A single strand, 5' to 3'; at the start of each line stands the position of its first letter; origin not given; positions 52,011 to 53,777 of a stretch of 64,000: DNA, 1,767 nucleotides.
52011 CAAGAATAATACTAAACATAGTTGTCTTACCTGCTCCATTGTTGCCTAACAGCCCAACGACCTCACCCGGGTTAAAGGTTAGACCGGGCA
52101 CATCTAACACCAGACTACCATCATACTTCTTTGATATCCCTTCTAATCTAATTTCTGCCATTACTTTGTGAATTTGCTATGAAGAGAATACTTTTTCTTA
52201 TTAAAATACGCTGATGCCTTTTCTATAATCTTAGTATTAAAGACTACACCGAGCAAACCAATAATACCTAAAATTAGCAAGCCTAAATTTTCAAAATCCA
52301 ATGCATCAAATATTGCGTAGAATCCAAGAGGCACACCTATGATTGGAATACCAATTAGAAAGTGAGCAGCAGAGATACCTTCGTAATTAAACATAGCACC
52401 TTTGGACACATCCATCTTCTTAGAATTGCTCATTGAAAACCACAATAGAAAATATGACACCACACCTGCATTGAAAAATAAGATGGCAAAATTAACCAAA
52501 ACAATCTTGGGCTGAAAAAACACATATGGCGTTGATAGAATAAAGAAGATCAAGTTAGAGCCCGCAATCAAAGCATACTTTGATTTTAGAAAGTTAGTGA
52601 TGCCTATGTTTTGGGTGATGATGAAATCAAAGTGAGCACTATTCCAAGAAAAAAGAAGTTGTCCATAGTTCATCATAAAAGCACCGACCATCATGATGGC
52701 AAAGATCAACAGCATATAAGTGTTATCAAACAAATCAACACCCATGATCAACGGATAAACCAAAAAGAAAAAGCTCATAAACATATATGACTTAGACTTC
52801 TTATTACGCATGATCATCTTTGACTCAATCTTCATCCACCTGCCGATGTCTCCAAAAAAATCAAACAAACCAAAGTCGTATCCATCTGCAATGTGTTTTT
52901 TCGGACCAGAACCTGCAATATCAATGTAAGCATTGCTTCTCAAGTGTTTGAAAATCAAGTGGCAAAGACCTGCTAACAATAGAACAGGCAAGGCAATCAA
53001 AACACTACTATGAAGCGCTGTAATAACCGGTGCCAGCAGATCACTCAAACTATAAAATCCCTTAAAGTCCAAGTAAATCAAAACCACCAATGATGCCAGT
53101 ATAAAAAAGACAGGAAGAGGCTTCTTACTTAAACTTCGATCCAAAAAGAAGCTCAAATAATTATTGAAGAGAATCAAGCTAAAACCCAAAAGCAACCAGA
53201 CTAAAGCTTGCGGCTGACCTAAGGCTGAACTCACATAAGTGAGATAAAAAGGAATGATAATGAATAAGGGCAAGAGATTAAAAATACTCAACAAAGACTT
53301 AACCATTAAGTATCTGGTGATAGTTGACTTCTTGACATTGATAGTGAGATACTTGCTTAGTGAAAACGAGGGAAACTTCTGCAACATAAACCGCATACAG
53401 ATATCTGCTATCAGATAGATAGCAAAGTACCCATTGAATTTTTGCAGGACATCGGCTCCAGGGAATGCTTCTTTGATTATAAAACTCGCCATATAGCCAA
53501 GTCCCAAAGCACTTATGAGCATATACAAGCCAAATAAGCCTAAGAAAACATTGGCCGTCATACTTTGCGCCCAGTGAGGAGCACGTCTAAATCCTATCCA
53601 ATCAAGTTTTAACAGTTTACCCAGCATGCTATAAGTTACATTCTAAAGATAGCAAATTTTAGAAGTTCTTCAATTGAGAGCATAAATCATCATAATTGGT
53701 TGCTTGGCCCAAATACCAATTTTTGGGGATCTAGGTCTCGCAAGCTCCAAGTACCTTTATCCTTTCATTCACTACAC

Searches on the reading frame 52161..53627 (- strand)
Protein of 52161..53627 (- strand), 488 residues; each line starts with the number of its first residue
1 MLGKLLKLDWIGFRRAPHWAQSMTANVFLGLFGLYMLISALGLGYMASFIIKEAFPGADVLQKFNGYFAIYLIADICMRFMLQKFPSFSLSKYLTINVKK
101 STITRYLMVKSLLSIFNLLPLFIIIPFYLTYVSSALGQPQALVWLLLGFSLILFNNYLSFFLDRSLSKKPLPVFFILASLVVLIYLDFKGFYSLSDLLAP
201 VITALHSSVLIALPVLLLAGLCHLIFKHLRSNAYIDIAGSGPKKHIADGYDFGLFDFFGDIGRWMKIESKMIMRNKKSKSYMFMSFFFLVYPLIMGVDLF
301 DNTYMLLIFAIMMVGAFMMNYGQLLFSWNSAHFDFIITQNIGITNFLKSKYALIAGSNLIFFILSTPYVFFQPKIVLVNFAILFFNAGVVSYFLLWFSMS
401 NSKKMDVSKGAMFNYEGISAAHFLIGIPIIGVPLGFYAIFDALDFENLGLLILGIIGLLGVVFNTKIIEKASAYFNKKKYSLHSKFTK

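Call 83: search_protein_families(library=pfam, proteins=[window:52161-53627:-], max_evalue=0.00001)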
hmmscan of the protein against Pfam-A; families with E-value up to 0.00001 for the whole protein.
window:52161-53627:- (488 aa): 1 family
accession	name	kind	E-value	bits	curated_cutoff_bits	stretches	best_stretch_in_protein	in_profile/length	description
PF18940.5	DUF5687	-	1.2e-122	411.2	33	1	10-487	2-482/484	Family of unknown function (DUF5687)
